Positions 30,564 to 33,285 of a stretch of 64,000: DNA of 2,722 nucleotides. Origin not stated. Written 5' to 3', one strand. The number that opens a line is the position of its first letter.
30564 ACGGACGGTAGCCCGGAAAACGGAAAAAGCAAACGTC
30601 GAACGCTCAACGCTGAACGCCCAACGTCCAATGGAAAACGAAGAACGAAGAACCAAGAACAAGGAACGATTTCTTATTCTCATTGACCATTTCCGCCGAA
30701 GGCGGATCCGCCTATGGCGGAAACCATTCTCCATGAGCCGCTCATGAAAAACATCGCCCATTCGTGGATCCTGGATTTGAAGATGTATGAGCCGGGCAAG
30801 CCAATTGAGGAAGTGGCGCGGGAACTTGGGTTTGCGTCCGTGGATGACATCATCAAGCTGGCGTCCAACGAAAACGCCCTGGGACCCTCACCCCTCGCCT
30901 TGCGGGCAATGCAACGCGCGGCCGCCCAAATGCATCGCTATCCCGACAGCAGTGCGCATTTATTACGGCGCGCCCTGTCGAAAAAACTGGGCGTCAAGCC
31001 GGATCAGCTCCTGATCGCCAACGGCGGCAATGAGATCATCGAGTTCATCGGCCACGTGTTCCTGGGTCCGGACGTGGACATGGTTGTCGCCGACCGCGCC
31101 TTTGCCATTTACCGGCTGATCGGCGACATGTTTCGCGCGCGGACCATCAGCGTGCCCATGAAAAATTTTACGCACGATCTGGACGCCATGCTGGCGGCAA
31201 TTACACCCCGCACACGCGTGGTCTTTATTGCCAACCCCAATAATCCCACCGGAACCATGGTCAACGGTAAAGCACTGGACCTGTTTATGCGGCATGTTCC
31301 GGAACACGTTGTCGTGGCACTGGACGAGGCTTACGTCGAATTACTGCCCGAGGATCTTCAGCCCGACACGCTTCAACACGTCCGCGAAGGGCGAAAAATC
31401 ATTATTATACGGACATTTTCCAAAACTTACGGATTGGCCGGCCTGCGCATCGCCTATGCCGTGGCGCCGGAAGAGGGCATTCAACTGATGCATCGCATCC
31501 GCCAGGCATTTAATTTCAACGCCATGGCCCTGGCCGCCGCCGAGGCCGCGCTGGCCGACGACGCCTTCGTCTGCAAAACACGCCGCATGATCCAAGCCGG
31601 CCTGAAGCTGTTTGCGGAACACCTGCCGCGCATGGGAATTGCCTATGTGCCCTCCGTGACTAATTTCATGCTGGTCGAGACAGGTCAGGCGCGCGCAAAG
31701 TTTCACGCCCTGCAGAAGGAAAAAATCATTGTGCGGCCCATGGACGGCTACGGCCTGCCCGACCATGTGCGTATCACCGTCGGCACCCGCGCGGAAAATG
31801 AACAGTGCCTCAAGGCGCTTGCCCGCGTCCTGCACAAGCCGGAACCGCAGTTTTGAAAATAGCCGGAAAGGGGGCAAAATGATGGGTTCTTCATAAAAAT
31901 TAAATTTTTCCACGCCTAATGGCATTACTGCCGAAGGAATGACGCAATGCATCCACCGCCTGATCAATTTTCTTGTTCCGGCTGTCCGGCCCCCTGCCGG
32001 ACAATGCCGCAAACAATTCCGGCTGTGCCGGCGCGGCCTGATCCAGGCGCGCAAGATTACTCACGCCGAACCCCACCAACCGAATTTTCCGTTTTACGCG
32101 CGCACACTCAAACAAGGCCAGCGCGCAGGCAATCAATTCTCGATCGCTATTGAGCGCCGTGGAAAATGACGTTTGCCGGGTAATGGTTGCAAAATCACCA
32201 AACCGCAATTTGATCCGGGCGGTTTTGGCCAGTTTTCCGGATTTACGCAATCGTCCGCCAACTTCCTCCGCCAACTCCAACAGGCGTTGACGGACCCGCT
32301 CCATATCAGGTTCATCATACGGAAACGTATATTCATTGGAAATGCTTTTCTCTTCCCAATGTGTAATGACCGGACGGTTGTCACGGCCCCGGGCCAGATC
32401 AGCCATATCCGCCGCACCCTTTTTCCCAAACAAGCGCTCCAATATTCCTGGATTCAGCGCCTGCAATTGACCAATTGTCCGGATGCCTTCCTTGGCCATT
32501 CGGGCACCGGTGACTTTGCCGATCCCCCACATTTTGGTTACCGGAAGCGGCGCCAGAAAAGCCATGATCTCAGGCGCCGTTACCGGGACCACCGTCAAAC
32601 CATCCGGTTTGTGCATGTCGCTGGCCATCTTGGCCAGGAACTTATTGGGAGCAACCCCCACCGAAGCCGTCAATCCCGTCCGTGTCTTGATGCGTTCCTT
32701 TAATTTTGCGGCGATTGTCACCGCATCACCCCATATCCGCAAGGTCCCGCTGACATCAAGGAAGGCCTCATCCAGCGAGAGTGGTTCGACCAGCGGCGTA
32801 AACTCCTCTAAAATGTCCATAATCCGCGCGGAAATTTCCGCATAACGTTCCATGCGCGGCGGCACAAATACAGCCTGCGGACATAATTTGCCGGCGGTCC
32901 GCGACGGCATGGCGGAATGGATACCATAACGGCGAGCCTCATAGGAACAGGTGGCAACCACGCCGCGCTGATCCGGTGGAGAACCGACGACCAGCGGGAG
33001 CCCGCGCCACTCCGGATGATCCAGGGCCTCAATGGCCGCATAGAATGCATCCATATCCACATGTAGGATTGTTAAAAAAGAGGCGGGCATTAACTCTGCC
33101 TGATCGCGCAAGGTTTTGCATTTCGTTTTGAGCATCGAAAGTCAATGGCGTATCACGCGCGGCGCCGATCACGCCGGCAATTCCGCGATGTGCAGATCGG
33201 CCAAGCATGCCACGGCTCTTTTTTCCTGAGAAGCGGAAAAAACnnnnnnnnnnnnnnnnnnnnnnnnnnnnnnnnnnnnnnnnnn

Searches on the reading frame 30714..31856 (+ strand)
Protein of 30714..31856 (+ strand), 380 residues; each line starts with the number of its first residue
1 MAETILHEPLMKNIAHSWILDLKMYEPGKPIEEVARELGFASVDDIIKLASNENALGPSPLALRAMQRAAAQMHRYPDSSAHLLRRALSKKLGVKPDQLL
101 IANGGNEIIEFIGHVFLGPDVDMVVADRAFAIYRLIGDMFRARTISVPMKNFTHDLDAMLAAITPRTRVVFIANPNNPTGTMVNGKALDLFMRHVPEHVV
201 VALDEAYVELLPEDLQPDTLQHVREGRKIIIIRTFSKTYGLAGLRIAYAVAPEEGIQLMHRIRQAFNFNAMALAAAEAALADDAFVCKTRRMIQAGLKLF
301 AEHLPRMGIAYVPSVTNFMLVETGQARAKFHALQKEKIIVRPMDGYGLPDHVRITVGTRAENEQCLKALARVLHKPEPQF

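Call 73: search_protein_families(library=pfam, proteins=[window:30714-31856:+], max_evalue=0.00001)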
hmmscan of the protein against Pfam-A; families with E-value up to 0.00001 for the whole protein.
window:30714-31856:+ (380 aa): 1 family
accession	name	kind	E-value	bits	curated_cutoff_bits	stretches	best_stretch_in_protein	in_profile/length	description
PF00155.27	Aminotran_1_2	-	2e-53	182.3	19.7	1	45-369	2-361/361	Aminotransferase class I and II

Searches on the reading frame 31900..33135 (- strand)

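Call 73: search_protein_families(library=pfam, proteins=[window:31900-33135:-], max_evalue=0.00001)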
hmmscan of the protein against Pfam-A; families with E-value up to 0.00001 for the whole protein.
window:31900-33135:- (411 aa): 4 families
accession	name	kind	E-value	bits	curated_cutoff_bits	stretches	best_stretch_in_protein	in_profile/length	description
PF00817.25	IMS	-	5.3e-52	176.1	23.2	1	26-173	1-148/148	impB/mucB/samB family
PF11799.13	IMS_C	-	1.4e-25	90.3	20.7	1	263-372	2-107/109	impB/mucB/samB family C-terminal domain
PF11798.14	IMS_HHH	-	8.3e-09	35.6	24.4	1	189-215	3-29/32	IMS family HHH motif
PF21999.2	IMS_HHH_1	-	3.4e-06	27.9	27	1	204-252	5-53/53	DNA polymerase-iota, thumb domain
